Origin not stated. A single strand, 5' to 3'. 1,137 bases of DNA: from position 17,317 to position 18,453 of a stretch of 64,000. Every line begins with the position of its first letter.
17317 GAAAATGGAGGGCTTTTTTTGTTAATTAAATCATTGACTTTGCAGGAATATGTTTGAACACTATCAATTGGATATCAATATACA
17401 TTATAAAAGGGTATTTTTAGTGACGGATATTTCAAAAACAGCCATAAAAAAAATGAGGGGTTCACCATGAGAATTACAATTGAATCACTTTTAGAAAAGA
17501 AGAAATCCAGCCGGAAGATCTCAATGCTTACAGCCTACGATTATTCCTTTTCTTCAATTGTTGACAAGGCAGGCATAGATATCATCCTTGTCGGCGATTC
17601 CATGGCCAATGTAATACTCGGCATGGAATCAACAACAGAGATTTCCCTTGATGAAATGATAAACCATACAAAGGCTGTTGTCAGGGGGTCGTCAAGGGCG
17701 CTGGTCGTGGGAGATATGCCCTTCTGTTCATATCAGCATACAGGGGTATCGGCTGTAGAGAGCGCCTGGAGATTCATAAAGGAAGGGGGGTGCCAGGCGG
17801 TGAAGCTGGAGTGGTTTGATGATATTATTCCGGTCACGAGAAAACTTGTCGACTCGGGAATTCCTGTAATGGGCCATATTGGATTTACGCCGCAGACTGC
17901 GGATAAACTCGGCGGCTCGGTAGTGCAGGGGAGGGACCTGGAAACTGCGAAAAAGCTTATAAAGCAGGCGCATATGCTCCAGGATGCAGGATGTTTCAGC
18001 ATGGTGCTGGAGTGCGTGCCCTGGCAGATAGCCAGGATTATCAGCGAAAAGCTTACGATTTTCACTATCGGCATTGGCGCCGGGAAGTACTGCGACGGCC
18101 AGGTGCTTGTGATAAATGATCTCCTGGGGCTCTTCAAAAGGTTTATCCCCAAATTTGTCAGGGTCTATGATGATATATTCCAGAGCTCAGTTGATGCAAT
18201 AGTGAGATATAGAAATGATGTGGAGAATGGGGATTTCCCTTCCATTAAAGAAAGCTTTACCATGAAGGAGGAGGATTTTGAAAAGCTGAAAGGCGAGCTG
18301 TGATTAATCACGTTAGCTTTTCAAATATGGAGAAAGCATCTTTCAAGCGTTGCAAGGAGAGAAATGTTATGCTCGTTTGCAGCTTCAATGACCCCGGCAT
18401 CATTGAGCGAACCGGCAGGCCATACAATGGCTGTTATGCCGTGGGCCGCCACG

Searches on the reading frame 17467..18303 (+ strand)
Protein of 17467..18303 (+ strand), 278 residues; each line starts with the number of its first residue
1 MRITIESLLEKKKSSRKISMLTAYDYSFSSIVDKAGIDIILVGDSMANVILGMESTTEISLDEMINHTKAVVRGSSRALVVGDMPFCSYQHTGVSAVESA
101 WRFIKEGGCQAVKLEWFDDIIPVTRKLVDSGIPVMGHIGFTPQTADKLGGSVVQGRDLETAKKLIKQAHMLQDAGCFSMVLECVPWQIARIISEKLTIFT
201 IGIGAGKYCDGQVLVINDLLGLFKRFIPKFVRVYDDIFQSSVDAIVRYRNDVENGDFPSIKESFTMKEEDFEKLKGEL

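Call 20: list_cluster_members(proteins=[P0001, P0007, P0002, P0005, window:17467-18303:+])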
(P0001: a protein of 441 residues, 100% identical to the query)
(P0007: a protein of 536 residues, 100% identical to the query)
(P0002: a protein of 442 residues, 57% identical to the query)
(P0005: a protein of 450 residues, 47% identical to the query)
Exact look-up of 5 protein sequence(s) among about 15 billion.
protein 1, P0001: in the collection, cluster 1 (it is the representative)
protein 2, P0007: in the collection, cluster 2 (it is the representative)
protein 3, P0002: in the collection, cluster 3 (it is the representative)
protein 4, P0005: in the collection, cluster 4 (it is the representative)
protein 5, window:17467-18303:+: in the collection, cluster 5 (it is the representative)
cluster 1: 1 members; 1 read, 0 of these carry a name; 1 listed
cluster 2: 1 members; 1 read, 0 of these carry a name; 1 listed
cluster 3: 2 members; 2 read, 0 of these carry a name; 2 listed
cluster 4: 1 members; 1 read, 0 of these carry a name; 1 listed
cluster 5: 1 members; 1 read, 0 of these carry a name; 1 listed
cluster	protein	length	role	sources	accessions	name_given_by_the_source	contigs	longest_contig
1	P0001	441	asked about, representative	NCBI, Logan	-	-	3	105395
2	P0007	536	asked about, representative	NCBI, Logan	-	-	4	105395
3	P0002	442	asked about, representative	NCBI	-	-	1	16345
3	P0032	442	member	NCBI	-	-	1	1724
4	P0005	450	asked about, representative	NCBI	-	-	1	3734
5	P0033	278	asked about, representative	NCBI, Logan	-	-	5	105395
